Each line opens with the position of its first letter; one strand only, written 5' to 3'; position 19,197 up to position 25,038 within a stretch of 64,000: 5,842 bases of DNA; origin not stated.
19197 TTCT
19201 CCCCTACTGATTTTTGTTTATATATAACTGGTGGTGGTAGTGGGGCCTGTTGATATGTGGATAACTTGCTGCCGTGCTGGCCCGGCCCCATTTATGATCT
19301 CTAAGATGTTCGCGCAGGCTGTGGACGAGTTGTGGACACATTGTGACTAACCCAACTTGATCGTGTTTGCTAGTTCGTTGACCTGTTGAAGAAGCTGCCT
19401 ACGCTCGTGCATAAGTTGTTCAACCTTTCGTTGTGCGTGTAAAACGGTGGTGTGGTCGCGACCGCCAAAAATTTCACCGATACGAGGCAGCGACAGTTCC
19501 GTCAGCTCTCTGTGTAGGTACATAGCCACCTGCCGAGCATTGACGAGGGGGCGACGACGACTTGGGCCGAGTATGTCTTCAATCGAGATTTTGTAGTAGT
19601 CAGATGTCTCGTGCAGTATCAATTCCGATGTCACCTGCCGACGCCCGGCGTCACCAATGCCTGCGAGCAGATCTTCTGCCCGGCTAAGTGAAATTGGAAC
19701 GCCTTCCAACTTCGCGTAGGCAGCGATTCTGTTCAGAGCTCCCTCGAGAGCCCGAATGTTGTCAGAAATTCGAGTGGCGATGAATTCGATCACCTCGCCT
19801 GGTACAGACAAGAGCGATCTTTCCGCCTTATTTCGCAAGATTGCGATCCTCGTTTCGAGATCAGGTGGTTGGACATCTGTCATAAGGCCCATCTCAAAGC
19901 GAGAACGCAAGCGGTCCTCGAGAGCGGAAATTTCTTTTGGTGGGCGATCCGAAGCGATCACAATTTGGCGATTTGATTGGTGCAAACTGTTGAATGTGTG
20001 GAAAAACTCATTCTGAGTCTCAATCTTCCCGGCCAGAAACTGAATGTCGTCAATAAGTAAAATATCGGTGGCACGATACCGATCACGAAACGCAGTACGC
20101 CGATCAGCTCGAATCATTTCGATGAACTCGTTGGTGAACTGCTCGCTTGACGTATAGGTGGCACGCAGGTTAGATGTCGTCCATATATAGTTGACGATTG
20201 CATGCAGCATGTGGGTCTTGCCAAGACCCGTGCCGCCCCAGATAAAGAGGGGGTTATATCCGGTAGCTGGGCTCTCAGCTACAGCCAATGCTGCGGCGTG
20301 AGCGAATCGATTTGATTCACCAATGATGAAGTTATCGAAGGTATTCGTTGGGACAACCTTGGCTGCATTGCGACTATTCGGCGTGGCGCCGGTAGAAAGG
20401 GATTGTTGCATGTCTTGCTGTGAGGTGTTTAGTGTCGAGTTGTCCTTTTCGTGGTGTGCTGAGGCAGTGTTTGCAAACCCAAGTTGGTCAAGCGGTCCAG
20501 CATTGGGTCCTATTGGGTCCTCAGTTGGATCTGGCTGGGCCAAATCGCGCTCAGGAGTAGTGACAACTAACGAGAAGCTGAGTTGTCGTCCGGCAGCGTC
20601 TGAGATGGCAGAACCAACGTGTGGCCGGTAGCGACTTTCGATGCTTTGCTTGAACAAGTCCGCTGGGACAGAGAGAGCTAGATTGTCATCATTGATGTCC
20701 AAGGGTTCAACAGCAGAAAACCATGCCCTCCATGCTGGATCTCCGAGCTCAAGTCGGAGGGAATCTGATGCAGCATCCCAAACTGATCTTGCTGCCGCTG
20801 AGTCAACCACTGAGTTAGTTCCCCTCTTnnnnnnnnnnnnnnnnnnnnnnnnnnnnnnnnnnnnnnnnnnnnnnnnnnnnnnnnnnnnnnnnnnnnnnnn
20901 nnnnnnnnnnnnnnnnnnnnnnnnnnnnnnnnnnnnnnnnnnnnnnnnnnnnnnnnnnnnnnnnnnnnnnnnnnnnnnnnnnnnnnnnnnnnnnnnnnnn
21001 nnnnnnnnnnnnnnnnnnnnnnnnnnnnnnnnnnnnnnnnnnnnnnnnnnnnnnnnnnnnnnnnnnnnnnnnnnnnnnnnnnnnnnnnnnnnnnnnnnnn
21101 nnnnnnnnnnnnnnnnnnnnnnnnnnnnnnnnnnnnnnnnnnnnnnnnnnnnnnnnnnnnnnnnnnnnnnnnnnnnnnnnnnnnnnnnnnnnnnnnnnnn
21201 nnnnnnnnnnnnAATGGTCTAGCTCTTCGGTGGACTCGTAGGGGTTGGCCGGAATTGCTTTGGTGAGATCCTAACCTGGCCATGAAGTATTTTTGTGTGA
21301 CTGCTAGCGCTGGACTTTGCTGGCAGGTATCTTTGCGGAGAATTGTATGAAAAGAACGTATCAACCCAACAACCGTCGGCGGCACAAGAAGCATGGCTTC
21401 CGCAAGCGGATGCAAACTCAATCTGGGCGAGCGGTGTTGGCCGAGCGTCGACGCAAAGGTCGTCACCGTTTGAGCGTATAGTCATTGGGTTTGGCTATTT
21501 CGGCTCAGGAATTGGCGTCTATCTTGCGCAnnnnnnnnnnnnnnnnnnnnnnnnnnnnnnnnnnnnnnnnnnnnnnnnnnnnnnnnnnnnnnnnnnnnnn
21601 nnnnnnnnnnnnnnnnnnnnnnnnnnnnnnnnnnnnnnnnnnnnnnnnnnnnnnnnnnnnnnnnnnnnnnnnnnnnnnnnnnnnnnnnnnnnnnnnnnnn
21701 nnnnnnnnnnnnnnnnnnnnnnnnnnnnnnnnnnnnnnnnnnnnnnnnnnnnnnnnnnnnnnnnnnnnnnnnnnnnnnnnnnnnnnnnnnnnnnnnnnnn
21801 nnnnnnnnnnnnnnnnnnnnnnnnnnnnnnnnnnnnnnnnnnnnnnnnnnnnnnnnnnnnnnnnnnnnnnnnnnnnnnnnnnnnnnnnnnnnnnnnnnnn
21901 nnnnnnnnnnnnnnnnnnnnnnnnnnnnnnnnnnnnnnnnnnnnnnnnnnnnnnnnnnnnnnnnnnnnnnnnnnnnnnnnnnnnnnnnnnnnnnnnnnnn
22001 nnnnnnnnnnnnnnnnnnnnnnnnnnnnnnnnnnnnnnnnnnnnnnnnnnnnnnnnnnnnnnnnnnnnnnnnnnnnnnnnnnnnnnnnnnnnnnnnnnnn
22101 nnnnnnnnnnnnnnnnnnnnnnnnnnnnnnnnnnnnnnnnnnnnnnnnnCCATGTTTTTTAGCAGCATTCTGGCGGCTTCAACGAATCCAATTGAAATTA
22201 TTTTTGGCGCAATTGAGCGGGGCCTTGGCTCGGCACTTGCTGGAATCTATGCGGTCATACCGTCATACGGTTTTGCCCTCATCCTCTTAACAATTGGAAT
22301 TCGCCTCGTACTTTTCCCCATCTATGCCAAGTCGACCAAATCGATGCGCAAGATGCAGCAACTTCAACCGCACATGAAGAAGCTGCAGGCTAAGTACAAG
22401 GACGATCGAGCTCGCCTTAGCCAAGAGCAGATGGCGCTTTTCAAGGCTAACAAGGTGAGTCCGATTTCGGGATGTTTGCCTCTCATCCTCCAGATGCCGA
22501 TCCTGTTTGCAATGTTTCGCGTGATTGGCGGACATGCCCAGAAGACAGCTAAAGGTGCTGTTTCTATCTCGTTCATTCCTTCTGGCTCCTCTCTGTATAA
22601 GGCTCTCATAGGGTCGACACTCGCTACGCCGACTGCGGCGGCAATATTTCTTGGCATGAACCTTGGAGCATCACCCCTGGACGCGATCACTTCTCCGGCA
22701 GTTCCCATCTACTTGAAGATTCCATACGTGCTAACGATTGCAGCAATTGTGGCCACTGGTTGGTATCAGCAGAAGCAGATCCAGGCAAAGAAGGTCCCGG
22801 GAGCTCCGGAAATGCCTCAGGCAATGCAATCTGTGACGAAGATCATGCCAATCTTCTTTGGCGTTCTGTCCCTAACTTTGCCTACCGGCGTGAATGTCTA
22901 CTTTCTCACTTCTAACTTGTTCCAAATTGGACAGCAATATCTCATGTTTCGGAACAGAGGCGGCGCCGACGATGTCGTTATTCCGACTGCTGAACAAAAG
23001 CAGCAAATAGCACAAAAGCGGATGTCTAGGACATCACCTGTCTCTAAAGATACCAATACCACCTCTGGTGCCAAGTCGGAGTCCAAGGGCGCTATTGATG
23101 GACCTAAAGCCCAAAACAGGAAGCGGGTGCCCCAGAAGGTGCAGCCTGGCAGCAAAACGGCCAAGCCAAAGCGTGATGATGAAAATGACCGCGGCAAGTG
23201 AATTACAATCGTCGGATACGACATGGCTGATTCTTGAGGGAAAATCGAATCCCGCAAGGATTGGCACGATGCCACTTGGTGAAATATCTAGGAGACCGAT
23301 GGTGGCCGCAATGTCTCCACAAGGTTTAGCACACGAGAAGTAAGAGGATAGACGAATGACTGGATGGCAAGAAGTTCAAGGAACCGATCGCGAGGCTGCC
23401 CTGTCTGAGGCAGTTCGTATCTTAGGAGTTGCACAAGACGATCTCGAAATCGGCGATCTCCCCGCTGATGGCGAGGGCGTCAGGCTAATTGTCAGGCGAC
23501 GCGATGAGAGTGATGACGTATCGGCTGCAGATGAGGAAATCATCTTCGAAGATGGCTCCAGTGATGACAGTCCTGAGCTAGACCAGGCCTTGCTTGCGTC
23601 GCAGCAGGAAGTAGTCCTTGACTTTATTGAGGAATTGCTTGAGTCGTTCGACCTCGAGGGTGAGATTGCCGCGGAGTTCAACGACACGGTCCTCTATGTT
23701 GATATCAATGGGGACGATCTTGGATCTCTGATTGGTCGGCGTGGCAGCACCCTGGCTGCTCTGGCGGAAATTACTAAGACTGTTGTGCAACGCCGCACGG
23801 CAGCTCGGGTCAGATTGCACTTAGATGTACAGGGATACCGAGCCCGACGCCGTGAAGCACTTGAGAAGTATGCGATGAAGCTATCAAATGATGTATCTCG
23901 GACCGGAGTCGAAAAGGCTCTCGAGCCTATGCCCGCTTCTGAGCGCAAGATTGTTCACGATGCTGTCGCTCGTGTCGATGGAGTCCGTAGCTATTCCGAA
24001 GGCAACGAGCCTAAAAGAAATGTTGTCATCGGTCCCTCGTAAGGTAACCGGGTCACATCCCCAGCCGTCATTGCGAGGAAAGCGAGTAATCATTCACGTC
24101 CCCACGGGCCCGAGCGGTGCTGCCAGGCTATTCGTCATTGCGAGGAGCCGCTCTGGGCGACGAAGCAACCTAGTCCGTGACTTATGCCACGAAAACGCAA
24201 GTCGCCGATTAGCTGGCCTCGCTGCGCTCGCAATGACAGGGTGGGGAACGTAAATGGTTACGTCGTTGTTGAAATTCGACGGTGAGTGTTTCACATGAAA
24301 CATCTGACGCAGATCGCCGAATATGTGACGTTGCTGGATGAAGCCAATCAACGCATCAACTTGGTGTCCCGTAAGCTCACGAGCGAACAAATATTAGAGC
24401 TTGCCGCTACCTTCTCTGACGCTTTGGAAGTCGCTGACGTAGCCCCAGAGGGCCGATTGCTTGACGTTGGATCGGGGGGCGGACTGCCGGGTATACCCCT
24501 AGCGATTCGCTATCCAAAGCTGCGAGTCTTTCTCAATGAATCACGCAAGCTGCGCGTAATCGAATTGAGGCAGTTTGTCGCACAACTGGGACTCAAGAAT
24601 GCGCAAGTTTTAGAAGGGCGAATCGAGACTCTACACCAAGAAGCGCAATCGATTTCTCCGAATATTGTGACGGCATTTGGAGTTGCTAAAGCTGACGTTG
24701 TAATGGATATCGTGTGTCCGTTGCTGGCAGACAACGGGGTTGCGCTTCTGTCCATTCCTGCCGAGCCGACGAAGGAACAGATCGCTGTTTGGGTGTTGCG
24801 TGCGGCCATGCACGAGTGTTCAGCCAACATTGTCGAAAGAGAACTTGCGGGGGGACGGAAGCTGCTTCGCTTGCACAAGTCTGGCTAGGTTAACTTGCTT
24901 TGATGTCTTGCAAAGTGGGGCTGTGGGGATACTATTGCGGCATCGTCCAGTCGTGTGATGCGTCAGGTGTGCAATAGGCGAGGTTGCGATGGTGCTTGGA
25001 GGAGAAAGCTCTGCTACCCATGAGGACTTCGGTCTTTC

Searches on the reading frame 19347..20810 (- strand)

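Call 9: search_protein_families(library=pfam, proteins=[window:19347-20810:-], max_evalue=0.01)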
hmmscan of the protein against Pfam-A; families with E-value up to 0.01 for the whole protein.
window:19347-20810:- (487 aa): 6 families
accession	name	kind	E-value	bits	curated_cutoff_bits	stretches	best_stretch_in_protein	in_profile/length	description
PF00308.24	Bac_DnaA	-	7.7e-67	224.9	23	1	155-312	4-162/162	Bacterial DnaA ATPAse domain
PF08299.17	Bac_DnaA_C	-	1.4e-27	95.9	31.5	1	396-463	2-69/69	Bacterial dnaA protein helix-turn-helix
PF11638.13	DnaA_N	-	1.9e-09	37.5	24.6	1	9-70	2-64/65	DnaA N-terminal domain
PF00004.35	AAA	-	1.2e-08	35.9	21.2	1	189-308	2-130/131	ATPase family associated with various cellular activities (AAA)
PF01695.23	IstB_IS21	-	0.00019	21.4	24.1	1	188-292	95-197/238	IstB-like ATP binding protein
PF22688.2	Hda_lid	-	0.0011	19.4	27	1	320-362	3-45/65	Hda, lid domain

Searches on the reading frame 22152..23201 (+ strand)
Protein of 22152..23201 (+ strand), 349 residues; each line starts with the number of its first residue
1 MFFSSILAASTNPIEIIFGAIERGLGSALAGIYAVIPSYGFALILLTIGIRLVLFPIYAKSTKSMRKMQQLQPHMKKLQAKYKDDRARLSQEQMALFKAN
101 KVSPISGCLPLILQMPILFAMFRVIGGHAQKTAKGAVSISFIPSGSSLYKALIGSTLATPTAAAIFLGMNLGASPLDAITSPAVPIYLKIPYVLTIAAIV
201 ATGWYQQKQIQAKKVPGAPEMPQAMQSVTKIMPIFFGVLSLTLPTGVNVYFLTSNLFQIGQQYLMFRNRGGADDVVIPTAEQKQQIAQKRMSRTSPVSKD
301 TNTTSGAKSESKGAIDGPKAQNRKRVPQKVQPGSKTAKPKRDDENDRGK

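Call 8: search_protein_families(library=pfam, proteins=[window:22152-23201:+], max_evalue=0.01)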
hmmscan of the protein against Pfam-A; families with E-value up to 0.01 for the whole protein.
window:22152-23201:+ (349 aa): 1 family
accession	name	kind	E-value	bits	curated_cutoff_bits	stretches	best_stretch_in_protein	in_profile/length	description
PF02096.25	60KD_IMP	-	1.4e-49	168.7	35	1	39-265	1-161/163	60Kd inner membrane protein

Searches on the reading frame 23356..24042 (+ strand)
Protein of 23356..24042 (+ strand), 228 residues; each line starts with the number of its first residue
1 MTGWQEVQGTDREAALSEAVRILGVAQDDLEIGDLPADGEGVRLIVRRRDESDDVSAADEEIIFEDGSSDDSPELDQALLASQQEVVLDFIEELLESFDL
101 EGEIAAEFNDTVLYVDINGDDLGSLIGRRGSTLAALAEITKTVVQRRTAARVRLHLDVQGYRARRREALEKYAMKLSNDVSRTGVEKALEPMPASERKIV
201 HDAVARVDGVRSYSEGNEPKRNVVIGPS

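Call 8: search_protein_families(library=pfam, proteins=[window:23356-24042:+], max_evalue=0.01)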
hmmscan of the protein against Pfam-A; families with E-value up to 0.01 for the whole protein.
window:23356-24042:+ (228 aa): 2 families
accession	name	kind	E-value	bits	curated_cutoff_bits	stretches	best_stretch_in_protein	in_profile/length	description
PF01424.28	R3H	-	1.6e-16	60.5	26.8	1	167-225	1-58/60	R3H domain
PF13083.13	KH_KhpA-B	-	1.1e-10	41.7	32.1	1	85-155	2-72/73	KhpA/KhpB, KH domain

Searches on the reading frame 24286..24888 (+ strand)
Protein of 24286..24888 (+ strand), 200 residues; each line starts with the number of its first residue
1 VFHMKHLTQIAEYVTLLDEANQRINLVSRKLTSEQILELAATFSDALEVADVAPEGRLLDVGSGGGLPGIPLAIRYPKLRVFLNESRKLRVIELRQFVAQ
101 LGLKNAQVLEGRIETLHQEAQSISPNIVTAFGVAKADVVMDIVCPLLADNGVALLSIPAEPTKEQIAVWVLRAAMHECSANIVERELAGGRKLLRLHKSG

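Call 8: search_protein_families(library=pfam, proteins=[window:24286-24888:+], max_evalue=0.01)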
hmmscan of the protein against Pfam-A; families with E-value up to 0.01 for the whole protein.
window:24286-24888:+ (200 aa): 3 families
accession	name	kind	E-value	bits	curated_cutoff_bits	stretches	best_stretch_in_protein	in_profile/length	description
PF02527.21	GidB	-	3.6e-28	98.6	27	1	8-155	3-146/184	rRNA small subunit methyltransferase G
PF13649.12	Methyltransf_25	-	0.0069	17.5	27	0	59-124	2-66/97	Methyltransferase domain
PF13847.12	Methyltransf_31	-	0.007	16.5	27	0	56-159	5-113/145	Methyltransferase domain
